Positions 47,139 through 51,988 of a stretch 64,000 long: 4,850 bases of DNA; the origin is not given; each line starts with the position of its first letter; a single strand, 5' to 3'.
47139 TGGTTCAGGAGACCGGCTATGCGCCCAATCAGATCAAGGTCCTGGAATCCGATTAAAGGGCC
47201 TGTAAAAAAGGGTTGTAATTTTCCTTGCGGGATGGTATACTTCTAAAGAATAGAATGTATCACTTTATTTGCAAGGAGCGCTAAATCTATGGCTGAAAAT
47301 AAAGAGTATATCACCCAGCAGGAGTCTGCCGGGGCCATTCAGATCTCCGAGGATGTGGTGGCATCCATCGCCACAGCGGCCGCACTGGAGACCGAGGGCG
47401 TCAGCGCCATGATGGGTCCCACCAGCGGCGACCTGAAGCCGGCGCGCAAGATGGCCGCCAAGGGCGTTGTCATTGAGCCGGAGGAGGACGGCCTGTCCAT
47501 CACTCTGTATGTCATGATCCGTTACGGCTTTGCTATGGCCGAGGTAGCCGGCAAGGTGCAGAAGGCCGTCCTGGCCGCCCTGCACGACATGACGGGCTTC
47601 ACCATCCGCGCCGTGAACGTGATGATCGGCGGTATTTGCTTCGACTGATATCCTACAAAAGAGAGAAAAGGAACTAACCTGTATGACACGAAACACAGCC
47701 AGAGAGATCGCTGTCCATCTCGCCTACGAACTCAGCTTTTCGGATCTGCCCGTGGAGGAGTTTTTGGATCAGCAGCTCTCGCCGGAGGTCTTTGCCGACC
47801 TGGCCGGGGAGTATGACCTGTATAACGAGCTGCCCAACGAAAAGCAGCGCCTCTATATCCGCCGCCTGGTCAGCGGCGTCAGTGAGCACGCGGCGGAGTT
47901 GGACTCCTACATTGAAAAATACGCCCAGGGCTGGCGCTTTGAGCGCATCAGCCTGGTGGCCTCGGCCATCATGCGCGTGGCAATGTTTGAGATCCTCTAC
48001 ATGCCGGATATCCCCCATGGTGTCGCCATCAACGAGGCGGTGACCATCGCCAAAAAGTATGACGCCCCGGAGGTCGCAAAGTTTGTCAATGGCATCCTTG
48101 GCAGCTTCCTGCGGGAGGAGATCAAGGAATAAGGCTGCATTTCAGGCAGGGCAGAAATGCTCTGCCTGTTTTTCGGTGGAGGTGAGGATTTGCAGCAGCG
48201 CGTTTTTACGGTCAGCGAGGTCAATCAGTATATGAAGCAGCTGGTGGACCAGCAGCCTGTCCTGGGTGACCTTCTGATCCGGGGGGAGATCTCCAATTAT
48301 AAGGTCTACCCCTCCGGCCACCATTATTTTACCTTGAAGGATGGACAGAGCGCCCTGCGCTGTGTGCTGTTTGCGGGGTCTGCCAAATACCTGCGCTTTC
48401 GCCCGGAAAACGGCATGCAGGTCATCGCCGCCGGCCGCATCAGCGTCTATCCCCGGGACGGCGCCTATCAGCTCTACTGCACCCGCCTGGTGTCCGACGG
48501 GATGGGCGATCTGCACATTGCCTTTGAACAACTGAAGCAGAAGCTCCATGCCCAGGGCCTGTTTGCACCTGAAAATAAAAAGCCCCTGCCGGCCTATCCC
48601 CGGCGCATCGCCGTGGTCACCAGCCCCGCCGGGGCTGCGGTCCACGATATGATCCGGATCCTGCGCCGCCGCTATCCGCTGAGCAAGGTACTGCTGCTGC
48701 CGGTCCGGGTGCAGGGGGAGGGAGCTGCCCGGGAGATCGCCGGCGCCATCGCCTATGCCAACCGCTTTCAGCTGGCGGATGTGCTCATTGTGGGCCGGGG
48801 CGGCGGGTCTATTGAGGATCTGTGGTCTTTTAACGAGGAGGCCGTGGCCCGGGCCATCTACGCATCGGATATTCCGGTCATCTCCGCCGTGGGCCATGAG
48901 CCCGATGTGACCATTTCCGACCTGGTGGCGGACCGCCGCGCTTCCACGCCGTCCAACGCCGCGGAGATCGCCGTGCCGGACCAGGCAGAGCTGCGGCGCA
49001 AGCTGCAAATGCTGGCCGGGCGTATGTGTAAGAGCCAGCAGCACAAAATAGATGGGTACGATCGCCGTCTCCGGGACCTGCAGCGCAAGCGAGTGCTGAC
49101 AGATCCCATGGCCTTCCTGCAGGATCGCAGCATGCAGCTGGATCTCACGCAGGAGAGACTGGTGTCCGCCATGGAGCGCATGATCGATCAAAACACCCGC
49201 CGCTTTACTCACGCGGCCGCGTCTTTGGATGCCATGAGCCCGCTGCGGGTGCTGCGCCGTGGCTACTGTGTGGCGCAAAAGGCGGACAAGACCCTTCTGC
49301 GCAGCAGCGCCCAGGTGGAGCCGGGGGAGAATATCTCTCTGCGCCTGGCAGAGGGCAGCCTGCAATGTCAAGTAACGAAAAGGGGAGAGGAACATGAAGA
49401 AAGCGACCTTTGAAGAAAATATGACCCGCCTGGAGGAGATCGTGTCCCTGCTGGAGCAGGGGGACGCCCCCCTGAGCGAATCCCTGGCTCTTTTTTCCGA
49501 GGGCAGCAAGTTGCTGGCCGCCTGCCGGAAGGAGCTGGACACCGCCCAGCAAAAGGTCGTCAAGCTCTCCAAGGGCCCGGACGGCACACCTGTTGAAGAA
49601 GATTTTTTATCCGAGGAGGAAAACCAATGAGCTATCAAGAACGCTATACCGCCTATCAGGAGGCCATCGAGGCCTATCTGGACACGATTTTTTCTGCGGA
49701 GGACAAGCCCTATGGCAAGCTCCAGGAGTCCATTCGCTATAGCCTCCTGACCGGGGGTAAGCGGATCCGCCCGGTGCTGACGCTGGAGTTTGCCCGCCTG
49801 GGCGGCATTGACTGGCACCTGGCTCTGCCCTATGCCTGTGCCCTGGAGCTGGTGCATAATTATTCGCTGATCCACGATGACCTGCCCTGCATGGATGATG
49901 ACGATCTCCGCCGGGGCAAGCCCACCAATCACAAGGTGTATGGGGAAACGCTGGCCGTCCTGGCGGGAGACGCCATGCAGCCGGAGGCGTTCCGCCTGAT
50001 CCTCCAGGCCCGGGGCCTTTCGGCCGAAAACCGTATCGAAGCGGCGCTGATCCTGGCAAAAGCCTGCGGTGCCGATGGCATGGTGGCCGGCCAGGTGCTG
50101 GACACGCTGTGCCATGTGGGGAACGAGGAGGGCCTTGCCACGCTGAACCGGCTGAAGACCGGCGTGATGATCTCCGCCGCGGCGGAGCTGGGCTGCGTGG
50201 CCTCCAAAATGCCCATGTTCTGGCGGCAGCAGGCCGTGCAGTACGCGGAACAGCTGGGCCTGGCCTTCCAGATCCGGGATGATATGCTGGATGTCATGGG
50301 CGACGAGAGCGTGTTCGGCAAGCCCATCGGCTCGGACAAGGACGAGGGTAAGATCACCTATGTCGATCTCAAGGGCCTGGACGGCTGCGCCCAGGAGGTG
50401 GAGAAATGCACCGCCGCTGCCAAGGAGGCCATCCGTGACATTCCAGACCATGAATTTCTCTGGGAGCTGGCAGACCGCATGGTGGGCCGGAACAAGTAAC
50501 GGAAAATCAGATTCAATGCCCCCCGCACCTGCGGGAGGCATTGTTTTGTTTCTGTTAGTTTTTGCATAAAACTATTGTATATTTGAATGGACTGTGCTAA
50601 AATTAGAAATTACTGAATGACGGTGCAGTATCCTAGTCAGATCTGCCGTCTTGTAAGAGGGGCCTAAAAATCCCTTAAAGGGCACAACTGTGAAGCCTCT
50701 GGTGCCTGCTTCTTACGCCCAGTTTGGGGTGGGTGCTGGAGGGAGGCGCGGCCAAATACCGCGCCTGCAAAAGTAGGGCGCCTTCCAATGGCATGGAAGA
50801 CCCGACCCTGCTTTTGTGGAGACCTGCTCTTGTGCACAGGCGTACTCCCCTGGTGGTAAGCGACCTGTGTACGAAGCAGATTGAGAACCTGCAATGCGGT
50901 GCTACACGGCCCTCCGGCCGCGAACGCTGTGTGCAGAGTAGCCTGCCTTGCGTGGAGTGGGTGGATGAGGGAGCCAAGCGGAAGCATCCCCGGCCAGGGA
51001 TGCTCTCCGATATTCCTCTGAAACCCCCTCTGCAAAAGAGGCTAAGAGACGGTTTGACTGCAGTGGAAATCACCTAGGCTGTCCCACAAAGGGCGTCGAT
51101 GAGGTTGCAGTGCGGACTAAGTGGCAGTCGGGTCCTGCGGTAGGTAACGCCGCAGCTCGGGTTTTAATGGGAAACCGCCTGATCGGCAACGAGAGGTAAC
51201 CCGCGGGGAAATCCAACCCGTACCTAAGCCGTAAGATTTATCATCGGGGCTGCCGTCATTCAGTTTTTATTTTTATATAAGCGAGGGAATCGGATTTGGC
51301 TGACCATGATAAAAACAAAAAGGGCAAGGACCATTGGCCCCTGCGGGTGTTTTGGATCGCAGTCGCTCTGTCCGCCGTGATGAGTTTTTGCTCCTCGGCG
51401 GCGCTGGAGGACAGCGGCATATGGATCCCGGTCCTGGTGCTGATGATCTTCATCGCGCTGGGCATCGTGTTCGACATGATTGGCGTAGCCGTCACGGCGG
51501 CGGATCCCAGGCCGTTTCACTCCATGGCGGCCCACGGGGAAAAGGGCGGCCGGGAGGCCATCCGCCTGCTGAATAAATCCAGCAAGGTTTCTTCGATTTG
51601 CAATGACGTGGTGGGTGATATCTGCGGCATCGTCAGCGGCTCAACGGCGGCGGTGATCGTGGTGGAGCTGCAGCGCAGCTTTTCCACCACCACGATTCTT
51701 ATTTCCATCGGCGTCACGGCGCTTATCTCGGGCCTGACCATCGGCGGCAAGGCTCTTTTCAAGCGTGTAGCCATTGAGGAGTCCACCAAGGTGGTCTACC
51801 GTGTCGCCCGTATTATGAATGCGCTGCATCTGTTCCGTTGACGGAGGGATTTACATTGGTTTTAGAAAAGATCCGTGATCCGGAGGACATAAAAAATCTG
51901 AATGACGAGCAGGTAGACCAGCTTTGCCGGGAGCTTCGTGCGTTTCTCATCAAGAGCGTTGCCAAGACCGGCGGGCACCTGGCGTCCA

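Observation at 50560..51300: ~650-nt highly structured non-coding RNA between ispA and dxs, with the context of the OLE RNA/OapA ribonucleoprotein locus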

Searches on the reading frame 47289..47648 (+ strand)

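Call 4: search_protein_families(library=pfam, proteins=[window:47289-47648:+])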
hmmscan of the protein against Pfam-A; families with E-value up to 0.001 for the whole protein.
window:47289-47648:+ (119 aa): 1 family
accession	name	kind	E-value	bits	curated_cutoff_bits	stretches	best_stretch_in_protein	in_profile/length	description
PF03780.18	Asp23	-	3.8e-22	79.2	28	1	15-116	3-107/108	Asp23 family, cell envelope-related function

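Call 5: search_protein_families(library=ncbifam, proteins=[window:47289-47648:+])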
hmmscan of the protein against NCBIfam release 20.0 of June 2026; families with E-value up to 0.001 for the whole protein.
window:47289-47648:+ (119 aa): 0 families

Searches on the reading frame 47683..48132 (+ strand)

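Call 4: search_protein_families(library=pfam, proteins=[window:47683-48132:+])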
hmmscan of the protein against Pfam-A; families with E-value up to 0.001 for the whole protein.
window:47683-48132:+ (149 aa): 1 family
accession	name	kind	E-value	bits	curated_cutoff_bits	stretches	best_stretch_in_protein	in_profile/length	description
PF01029.23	NusB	-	1.3e-33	116.6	23.1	1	5-144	2-133/133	NusB family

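Call 5: search_protein_families(library=ncbifam, proteins=[window:47683-48132:+])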
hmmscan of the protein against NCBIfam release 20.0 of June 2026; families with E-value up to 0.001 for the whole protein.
window:47683-48132:+ (149 aa): 8 families
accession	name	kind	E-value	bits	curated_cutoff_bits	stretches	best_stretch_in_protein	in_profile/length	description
TIGR01951.1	nusB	equivalog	2.5e-36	124.8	88.35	1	3-145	2-130/131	transcription antitermination factor NusB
NF001223.0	PRK00202.1-1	equivalog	3.7e-27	95.2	131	1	55-146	52-144/146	transcription antitermination factor NusB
NF011494.0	PRK14902.1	equivalog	1.9e-18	66.5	319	1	43-148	28-131/444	16S rRNA (cytosine(967)-C(5))-methyltransferase RsmB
NF011493.0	PRK14901.1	equivalog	1e-11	44.4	540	1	31-146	15-129/447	16S rRNA (cytosine(967)-C(5))-methyltransferase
TIGR00563.1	rsmB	equivalog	8e-11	41.7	269.05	1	47-147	27-125/437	16S rRNA (cytosine(967)-C(5))-methyltransferase RsmB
NF001230.0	PRK00202.2-5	equivalog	6.3e-10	39.1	132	1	63-145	68-150/165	transcription antitermination factor NusB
NF008149.0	PRK10901.1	equivalog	1.7e-06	27.2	375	1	51-146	41-133/434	16S rRNA (cytosine(967)-C(5))-methyltransferase RsmB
NF011495.0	PRK14903.1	equivalog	2.5e-05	23.3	503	1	52-139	35-116/431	16S rRNA (cytosine(967)-C(5))-methyltransferase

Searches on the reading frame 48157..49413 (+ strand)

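Call 4: search_protein_families(library=pfam, proteins=[window:48157-49413:+])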
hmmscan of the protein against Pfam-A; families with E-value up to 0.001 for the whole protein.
window:48157-49413:+ (418 aa): 3 families
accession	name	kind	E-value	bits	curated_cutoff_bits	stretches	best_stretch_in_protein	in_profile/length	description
PF02601.20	Exonuc_VII_L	-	3.1e-98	329.6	35.9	2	135-354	1-218/315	Exonuclease VII, large subunit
PF13742.12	tRNA_anti_2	-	1.6e-29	102.4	27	1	17-110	1-93/95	OB-fold nucleic acid binding domain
PF01336.31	tRNA_anti-codon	-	5.6e-10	39.5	27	1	41-111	3-72/75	OB-fold nucleic acid binding domain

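Call 5: search_protein_families(library=ncbifam, proteins=[window:48157-49413:+])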
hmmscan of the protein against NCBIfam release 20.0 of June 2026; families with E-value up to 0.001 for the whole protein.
window:48157-49413:+ (418 aa): 1 family
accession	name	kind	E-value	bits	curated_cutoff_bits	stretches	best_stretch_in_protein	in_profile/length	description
TIGR00237.1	xseA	equivalog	1.1e-146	489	180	1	18-407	1-389/389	exodeoxyribonuclease VII large subunit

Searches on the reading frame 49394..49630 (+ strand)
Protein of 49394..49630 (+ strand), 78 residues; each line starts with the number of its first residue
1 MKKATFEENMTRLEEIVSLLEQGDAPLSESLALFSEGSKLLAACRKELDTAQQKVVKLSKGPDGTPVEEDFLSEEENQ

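Call 4: search_protein_families(library=pfam, proteins=[window:49394-49630:+])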
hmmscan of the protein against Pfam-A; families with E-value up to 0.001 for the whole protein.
window:49394-49630:+ (78 aa): 1 family
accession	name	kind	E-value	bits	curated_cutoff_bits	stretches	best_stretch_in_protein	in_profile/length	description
PF02609.21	Exonuc_VII_S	-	1.4e-20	73.5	24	1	6-56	1-51/52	Exonuclease VII small subunit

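Call 5: search_protein_families(library=ncbifam, proteins=[window:49394-49630:+])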
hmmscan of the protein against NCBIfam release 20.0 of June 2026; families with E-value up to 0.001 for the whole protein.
window:49394-49630:+ (78 aa): 13 families
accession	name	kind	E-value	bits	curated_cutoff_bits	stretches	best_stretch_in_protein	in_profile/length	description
TIGR01280.1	xseB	equivalog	2.6e-20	72.2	35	1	5-59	1-55/57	exodeoxyribonuclease VII small subunit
NF002140.0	PRK00977.1-4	equivalog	2.7e-17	62.3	71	1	2-65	8-71/81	exodeoxyribonuclease VII small subunit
NF010670.0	PRK14067.1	equivalog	3.7e-17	61.8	107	1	2-61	6-65/81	exodeoxyribonuclease VII small subunit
NF002139.0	PRK00977.1-3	equivalog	4.8e-16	58.6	68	1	3-68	12-77/84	exodeoxyribonuclease VII small subunit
NF002138.0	PRK00977.1-2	equivalog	1e-14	54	77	1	2-60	4-62/77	exodeoxyribonuclease VII small subunit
NF010669.0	PRK14066.1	equivalog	1.2e-14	54.3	113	1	4-76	4-76/76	exodeoxyribonuclease VII small subunit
NF010666.0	PRK14063.1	equivalog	6.1e-13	48.7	111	1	2-55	5-58/78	exodeoxyribonuclease VII small subunit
NF002141.0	PRK00977.1-5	equivalog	2.1e-12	46.7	92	1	5-57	22-74/93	exodeoxyribonuclease VII small subunit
NF010671.0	PRK14068.1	equivalog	2.8e-11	43.4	95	1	3-61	5-63/76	exodeoxyribonuclease VII small subunit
NF010673.0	PRK14070.1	equivalog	7e-11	42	119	1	5-64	2-61/75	exodeoxyribonuclease VII small subunit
NF002137.0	PRK00977.1-1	equivalog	9.1e-11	41.5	94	1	3-63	8-68/80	exodeoxyribonuclease VII small subunit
NF010667.0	PRK14064.1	equivalog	1.3e-10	41.5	134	1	2-59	4-61/75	exodeoxyribonuclease VII small subunit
NF010672.0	PRK14069.1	equivalog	5e-09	36.4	123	1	3-73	7-77/95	exodeoxyribonuclease VII small subunit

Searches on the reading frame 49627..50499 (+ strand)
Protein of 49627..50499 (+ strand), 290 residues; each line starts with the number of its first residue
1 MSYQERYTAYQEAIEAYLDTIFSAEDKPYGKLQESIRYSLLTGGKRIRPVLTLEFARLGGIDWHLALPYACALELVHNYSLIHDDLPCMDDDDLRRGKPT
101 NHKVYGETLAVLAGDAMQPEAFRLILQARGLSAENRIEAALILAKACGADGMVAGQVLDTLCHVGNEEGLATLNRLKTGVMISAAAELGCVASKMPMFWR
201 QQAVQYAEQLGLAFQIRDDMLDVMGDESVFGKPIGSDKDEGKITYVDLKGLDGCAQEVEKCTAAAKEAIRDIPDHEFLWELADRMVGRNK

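Call 4: search_protein_families(library=pfam, proteins=[window:49627-50499:+])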
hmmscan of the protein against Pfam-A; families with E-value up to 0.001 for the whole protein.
window:49627-50499:+ (290 aa): 1 family
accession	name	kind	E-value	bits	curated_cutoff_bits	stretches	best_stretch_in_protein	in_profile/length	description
PF00348.22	polyprenyl_synt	-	5.2e-53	180.3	27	1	32-260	4-232/251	Polyprenyl synthetase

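Call 5: search_protein_families(library=ncbifam, proteins=[window:49627-50499:+])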
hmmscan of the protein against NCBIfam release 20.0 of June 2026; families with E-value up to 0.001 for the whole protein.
window:49627-50499:+ (290 aa): 16 families
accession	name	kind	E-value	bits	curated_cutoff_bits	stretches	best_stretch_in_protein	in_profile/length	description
NF045485.1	FPPsyn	subfamily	3.2e-86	289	275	1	9-289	3-287/288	farnesyl diphosphate synthase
NF045685.1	GGPPSynCrtE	equivalog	3e-68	230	460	1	9-288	9-291/293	geranylgeranyl diphosphate synthase CrtE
NF007877.0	PRK10581.1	equivalog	3.5e-57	193.9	321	1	2-274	2-279/299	(2E,6E)-farnesyl diphosphate synthase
NF040698.1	IdsA_Meth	equivalog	3.3e-52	177.7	468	1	7-257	7-256/328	short chain isoprenyl diphosphate synthase IdsA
NF041169.1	f2_encap_cargo4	exception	4.4e-52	177.4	450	1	42-260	48-262/334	family 2 encapsulin nanocompartment cargo protein polyprenyl transferase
NF041003.1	GGPP_syn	equivalog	3.4e-43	148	500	1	26-260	22-256/326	geranylgeranyl diphosphate synthase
NF045549.1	GGPPsyn_IdsB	equivalog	2.8e-32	112.1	475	1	43-247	64-265/346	geranylgeranyl diphosphate synthase IdsB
TIGR02748.1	GerC3_HepT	equivalog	6.5e-32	110.9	456.55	1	12-249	14-241/319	heptaprenyl diphosphate synthase component II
NF040789.2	gerfarn_diphsyn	equivalog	1.6e-30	106.5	560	1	70-252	88-268/345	geranylfarnesyl diphosphate synthase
NF045628.1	HxpDPsynlarge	equivalog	3.7e-29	101.7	500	1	13-252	7-236/311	hexaprenyl-diphosphate synthase large subunit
TIGR02749.1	prenyl_cyano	equivalog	3.3e-24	85.5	383.2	1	42-244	42-240/322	solanesyl diphosphate synthase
NF008140.0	PRK10888.1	equivalog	3.8e-24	85.6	412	1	38-259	38-252/323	octaprenyl diphosphate synthase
NF042417.1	NPPPS_Mycobact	equivalog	5.6e-23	81.5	600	1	15-260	30-265/335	nonaprenyl/(2E,6E)-farnesyl/geranylgeranyl diphosphat synthase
NF042416.1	GFPPS_Mycobact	equivalog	3.5e-20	72.3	600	1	28-248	26-264/350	bifunctional (2E,6E)-farnesyl/geranyl diphosphate synthase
NF040627.1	GFPS_Meth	equivalog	9.3e-16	58.1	600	1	23-231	22-216/285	geranylfarnesyl diphosphate synthase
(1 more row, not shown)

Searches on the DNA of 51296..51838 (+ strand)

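Call 18: search_rna_families(sources=[L001, L002, L003, L004, L006, L009, L010, L011, L012, L013, L015, L016, L018, L019, L020, L021, L022], threshold=gathering)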
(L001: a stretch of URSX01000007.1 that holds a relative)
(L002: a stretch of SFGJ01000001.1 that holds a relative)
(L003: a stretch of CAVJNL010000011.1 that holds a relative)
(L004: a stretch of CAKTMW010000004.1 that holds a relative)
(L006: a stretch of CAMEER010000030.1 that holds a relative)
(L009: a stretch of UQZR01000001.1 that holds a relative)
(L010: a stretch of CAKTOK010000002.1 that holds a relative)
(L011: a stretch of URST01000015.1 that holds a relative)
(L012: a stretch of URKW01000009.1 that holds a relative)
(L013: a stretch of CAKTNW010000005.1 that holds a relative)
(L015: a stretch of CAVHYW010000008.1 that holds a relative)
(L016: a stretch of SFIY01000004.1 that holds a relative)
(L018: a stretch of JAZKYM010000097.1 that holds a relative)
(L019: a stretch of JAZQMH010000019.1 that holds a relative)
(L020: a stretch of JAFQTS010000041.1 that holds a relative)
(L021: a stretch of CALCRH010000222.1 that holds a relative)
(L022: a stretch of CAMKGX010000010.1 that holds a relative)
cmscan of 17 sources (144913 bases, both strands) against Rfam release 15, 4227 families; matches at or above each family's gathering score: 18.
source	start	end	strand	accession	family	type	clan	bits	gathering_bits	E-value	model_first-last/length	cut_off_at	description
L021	3302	3972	+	RF01071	OLE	Gene;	-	418.4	50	3.8e-119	1-616/616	no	Ornate Large Extremophilic RNA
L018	3276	3946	+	RF01071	OLE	Gene;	-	417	50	1e-118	1-616/616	no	Ornate Large Extremophilic RNA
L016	3267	3936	+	RF01071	OLE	Gene;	-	414.5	50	5.7e-118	1-616/616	no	Ornate Large Extremophilic RNA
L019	3258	3933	+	RF01071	OLE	Gene;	-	412.8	50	1.8e-117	1-616/616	no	Ornate Large Extremophilic RNA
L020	3259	3934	+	RF01071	OLE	Gene;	-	411.8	50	3.4e-117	1-616/616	no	Ornate Large Extremophilic RNA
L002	3309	3978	+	RF01071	OLE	Gene;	-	411.7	50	3.8e-117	1-616/616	no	Ornate Large Extremophilic RNA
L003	3312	3980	+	RF01071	OLE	Gene;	-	411.5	50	4.4e-117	1-616/616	no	Ornate Large Extremophilic RNA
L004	3029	3719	+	RF01071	OLE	Gene;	-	406.4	50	1.4e-115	1-616/616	no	Ornate Large Extremophilic RNA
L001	3311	3979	+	RF01071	OLE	Gene;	-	403.4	50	1.1e-114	1-616/616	no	Ornate Large Extremophilic RNA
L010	3274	3940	+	RF01071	OLE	Gene;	-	402.3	50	2.4e-114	1-616/616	no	Ornate Large Extremophilic RNA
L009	3239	3908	+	RF01071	OLE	Gene;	-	401.9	50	3.1e-114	1-616/616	no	Ornate Large Extremophilic RNA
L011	3279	3946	+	RF01071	OLE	Gene;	-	400.6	50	7.4e-114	1-616/616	no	Ornate Large Extremophilic RNA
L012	3228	3918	+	RF01071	OLE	Gene;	-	400.2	50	9.7e-114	1-616/616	no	Ornate Large Extremophilic RNA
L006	3260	3946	+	RF01071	OLE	Gene;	-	399.8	50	1.3e-113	1-616/616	no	Ornate Large Extremophilic RNA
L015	3266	3954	+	RF01071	OLE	Gene;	-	397.8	50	4.9e-113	1-616/616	no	Ornate Large Extremophilic RNA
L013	3256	3947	+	RF01071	OLE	Gene;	-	395.4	50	2.6e-112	1-616/616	no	Ornate Large Extremophilic RNA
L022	3282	3951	+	RF01071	OLE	Gene;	-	387.3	50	6.7e-110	1-616/616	no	Ornate Large Extremophilic RNA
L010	1775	1874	+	RF00167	Purine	Cis-reg; riboswitch;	CL00123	46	37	0.00038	1-102/102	no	Purine riboswitch aptamer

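Call 19: search_rna_families(sources=[L029, L031, L034, L035, L038, L039, L042, L045, L046, L049, L052, L055, L068, L073, L076, L078, L079], threshold=gathering)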
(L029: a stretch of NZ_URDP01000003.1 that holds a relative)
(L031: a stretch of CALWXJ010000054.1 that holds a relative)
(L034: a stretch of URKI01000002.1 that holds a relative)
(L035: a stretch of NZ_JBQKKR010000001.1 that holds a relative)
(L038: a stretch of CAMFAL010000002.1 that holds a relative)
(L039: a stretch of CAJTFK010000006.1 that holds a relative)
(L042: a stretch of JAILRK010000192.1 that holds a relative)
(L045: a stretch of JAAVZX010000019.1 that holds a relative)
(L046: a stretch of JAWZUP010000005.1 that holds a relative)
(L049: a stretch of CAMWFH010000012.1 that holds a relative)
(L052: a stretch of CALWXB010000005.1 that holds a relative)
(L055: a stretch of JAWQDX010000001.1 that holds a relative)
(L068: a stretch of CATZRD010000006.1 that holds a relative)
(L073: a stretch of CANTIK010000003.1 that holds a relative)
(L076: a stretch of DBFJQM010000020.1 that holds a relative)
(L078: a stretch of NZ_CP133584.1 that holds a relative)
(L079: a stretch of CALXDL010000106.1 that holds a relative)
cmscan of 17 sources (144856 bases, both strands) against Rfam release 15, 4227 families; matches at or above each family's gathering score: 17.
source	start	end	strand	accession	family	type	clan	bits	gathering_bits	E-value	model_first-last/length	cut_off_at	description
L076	3183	3851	+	RF01071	OLE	Gene;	-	417.5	50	7.3e-119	1-616/616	no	Ornate Large Extremophilic RNA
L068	3119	3785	+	RF01071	OLE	Gene;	-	411.4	50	4.6e-117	1-616/616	no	Ornate Large Extremophilic RNA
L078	3253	3915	+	RF01071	OLE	Gene;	-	407.1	50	8.6e-116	1-616/616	no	Ornate Large Extremophilic RNA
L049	3234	3904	+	RF01071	OLE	Gene;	-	401.3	50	4.8e-114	1-616/616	no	Ornate Large Extremophilic RNA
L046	3273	3945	+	RF01071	OLE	Gene;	-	400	50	1.1e-113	1-616/616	no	Ornate Large Extremophilic RNA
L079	3267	3933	+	RF01071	OLE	Gene;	-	397.8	50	5e-113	1-616/616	no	Ornate Large Extremophilic RNA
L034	3279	3948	+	RF01071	OLE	Gene;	-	397.3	50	7.1e-113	1-616/616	no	Ornate Large Extremophilic RNA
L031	3226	3897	+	RF01071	OLE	Gene;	-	396.4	50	1.3e-112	1-616/616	no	Ornate Large Extremophilic RNA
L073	936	1603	+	RF01071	OLE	Gene;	-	393.7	50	8.6e-112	1-616/616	no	Ornate Large Extremophilic RNA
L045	2872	3542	+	RF01071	OLE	Gene;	-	392.5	50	1.9e-111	1-616/616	no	Ornate Large Extremophilic RNA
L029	3278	3948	+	RF01071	OLE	Gene;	-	391.1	50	5e-111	1-616/616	no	Ornate Large Extremophilic RNA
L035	3275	3946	+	RF01071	OLE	Gene;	-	390.4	50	8e-111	1-616/616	no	Ornate Large Extremophilic RNA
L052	3240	3912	+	RF01071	OLE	Gene;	-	390.1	50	9.5e-111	1-616/616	no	Ornate Large Extremophilic RNA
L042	3283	3960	+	RF01071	OLE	Gene;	-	388.3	50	3.3e-110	1-616/616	no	Ornate Large Extremophilic RNA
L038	3147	3817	+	RF01071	OLE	Gene;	-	386.5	50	1.1e-109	1-616/616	no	Ornate Large Extremophilic RNA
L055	3262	3935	+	RF01071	OLE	Gene;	-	384.7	50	4e-109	1-616/616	no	Ornate Large Extremophilic RNA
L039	3102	3779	+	RF01071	OLE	Gene;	-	384.4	50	4.8e-109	1-616/616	no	Ornate Large Extremophilic RNA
